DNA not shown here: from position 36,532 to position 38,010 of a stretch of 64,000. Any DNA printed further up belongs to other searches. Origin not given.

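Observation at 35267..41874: Six-gene, fully dissociated NRPS-like line: A, C, P450, PCP, C-variant and reductase each as a separate small protein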

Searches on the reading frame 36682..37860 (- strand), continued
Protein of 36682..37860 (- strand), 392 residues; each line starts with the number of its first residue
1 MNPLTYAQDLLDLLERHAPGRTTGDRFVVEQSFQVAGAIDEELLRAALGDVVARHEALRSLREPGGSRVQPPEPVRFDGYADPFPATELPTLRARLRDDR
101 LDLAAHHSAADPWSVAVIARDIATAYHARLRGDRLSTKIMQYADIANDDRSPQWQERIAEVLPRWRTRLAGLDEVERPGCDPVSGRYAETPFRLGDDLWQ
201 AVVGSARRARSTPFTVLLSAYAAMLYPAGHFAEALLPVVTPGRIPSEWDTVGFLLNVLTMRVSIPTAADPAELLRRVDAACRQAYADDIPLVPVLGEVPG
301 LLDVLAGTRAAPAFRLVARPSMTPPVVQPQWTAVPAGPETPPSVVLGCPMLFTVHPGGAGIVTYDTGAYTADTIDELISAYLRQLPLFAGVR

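Call 40: find_encoding_contigs(protein=P0033, flank=10000, max_places=1)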
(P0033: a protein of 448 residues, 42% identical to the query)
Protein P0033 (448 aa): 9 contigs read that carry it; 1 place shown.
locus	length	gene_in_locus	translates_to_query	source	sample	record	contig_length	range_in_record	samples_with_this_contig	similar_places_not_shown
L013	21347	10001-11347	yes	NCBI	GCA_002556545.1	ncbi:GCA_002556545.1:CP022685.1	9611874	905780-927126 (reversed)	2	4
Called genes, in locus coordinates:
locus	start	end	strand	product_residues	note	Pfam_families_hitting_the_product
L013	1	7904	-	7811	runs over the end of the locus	PF00501:AMP-binding, PF08241:Methyltransf_11, PF08242:Methyltransf_12, PF13489:Methyltransf_23, PF13649:Methyltransf_25, PF13847:Methyltransf_31, PF00550:PP-binding, PF00668:Condensation, +32 more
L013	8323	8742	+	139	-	PF00550:PP-binding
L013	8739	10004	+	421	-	PF00067:p450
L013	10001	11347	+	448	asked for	PF00668:Condensation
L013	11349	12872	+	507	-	PF00501:AMP-binding, PF13193:AMP-binding_C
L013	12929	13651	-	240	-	PF00881:Nitroreductase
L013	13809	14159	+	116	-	-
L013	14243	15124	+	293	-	PF00561:Abhydrolase_1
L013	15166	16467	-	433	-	PF07690:MFS_1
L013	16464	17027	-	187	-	PF27765:UCP032817-like (weak)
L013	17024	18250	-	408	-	-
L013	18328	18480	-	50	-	-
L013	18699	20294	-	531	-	PF00916:Sulfate_transp, PF16983:MFS_MOT1 (weak)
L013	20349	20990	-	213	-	PF00484:Pro_CA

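Call 41: find_encoding_contigs(protein=P0031, flank=10000, max_places=1)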
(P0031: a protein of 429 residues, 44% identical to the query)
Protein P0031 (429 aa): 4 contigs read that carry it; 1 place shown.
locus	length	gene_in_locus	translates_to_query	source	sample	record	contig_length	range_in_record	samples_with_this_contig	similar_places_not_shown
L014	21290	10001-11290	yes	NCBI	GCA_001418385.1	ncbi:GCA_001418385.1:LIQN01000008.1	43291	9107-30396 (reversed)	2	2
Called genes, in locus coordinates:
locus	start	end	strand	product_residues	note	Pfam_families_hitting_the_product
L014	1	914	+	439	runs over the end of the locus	PF19787:DUF6271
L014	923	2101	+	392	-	PF01168:Ala_racemase_N (faint), PF02784:Orn_Arg_deC_N, PF00278:Orn_DAP_Arg_deC (weak)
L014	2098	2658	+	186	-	PF00583:Acetyltransf_1, PF13673:Acetyltransf_10 (weak), PF13508:Acetyltransf_7 (weak)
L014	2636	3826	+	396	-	PF07690:MFS_1, PF12832:MFS_1_like (weak)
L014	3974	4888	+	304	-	PF11583:AurF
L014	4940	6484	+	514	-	PF12838:Fer4_7, PF14697:Fer4_21 (faint), PF00037:Fer4, PF12797:Fer4_2 (weak), PF12837:Fer4_6 (weak), PF13237:Fer4_10 (weak), PF07992:Pyr_redox_2, PF13450:NAD_binding_8 (weak)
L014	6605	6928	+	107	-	-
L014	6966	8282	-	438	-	PF02333:Phytase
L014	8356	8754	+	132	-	PF00550:PP-binding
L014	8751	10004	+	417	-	PF00067:p450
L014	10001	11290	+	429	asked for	PF00668:Condensation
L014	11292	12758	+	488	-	PF00501:AMP-binding, PF13193:AMP-binding_C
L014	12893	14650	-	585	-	PF27765:UCP032817-like (weak)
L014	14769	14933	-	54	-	-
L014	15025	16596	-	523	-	PF00916:Sulfate_transp, PF16983:MFS_MOT1 (weak)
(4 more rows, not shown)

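Call 47: search_protein_families(library=pfam, proteins=[L013:3-7904:-], max_evalue=0.00001)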
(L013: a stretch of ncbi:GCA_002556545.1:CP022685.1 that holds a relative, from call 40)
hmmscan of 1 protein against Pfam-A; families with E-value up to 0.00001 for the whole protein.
L013:3-7904:- (2634 aa): 9 families
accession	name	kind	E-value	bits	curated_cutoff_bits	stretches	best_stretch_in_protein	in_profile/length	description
PF00668.25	Condensation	-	1.9e-188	627.2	30.6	2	2155-2606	4-454/456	Condensation domain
PF00501.34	AMP-binding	-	9.7e-164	545.1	29.9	2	58-433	1-384/384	AMP-binding enzyme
PF00550.31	PP-binding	-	4e-34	117.1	20.8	2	1015-1077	2-66/67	Phosphopantetheine attachment site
PF13193.12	AMP-binding_C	-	2.1e-29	102.7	24.5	2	1961-2038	1-76/76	AMP-binding enzyme C-terminal domain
PF08242.18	Methyltransf_12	-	1.1e-12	49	30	1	614-714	1-98/98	Methyltransferase domain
PF08241.18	Methyltransf_11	-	1.2e-10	42.3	21.2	1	614-716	1-95/95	Methyltransferase domain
PF13649.12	Methyltransf_25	-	1.8e-10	41.8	27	1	613-712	1-97/97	Methyltransferase domain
PF13489.12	Methyltransf_23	-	2.8e-09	37.4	27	1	607-727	20-127/164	Methyltransferase domain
PF13847.12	Methyltransf_31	-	9.9e-08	32.2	27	1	612-730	6-120/145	Methyltransferase domain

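Call 88: predict_structure(alignment_id=A3)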
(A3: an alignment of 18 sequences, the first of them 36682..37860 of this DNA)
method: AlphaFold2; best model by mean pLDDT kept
length: 392 residues; sequences in the alignment: 18
mean_pLDDT: 86.2   pTM: 0.85
mean pLDDT of the five models: 86.2, 84.8, 84.6, 82.4, 74.8
residues with pLDDT >= 90: 191; 70-90: 160; 50-70: 38; < 50: 3
segments of 3 or more residues with pLDDT < 50: none
pLDDT, mean of each block of 10 residues (from residue 1): 90 86 77 83 93 92 86 78 59 85 86 86 91 91 91 96 93 78 86 94 93 95 94 90 83 87 93 95 91 92 87 82 60 62 66 89 91 97 95 70
secondary structure, 60 per line:
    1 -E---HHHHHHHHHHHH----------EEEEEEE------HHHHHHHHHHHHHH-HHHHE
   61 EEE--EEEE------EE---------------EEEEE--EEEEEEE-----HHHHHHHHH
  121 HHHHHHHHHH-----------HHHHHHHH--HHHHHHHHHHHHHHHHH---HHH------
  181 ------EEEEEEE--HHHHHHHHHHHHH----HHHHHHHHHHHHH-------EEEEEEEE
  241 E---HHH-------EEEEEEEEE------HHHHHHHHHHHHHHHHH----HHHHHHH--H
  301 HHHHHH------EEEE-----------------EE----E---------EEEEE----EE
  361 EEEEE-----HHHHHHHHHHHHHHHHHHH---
elements in order: H6-17 E28-34 H41-54 H56-59 E60-63 E66-69 E93-97 E100-106 H112-130 H142-149 H152-168 E187-193 H196-208 H213-225 E233-241 E255-263 H270-286 H291-297 H300-306 E313-316 E350-354 E359-365 H371-389

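Call 90: fold_search(model_id=the predicted structure, library=pdb)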
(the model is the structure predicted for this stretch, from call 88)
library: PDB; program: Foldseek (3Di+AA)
matches with E <= 10: 622; with E <= 0.001: 256
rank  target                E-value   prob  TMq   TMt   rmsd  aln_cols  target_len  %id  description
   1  4znm_B                5.8e-28  1.00  0.77  0.69   5.7       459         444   26  Crystal structure of SgcC5 protein from Streptomyces globisporus (apo form) (released 2015-05-27)
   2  4znm_A                1.2e-26  1.00  0.81  0.72   4.3       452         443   27  Crystal structure of SgcC5 protein from Streptomyces globisporus (apo form) (released 2015-05-27)
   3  6p1j_A                2.9e-25  1.00  0.74  0.33   4.7       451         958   23  The structure of condensation and adenylation domains of teixobactin-producing nonribosomal peptide synthetase Txo2 se (released 2019-05-29)
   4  9uay_A                1.1e-24  1.00  0.78  0.72   4.9       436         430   22  Crystal structure of CmnI (released 2026-03-11)
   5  6p1j_B                2.6e-24  1.00  0.74  0.33   4.9       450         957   23  The structure of condensation and adenylation domains of teixobactin-producing nonribosomal peptide synthetase Txo2 se (released 2019-05-29)
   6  5u89_A                5.8e-24  1.00  0.76  0.31   4.8       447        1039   23  Crystal structure of a cross-module fragment from the dimodular NRPS DhbF (released 2017-05-10)
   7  9uay_B                6.5e-24  1.00  0.75  0.71   5.2       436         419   22  Crystal structure of CmnI (released 2026-03-11)
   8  8fx6_B                8.2e-24  1.00  0.79  0.61   4.7       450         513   25  Non-ribosomal PCP-C didomain (amide stabilised leucine) acceptor bound state (released 2023-06-21)
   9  8g3i_B                1.1e-23  1.00  0.79  0.61   4.7       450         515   26  Non-ribosomal PCP-C didomain (thioether stabilised glycolic acid) acceptor bound state (released 2023-06-14)
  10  8z0q_C                1.1e-23  1.00  0.79  0.72   4.2       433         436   22  Cryo-EM structure of dimer HtmB2-CT (released 2025-03-19)
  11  8g3i_A                1.2e-23  1.00  0.81  0.64   4.3       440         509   26  Non-ribosomal PCP-C didomain (thioether stabilised glycolic acid) acceptor bound state (released 2023-06-14)
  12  7kw0_A                2.3e-23  1.00  0.79  0.61   4.7       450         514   25  Non-ribosomal didomain (stabilised glycine-PCP-C) acceptor bound state (released 2021-03-24)
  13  8z0r_B                2.5e-23  1.00  0.78  0.70   4.6       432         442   22  Cryo-EM structure of tetramer HtmB2-CT (released 2025-03-19)
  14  7kvw_A                2.8e-23  1.00  0.78  0.61   4.8       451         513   26  Non-ribosomal didomain (holo-PCP-C) acceptor bound state (released 2021-03-24)
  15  9meh                  3.1e-23  1.00  0.74  0.18   5.0       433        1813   18  Crystal structure of the dimodular LgrA after protein ligation (released 2025-03-05)
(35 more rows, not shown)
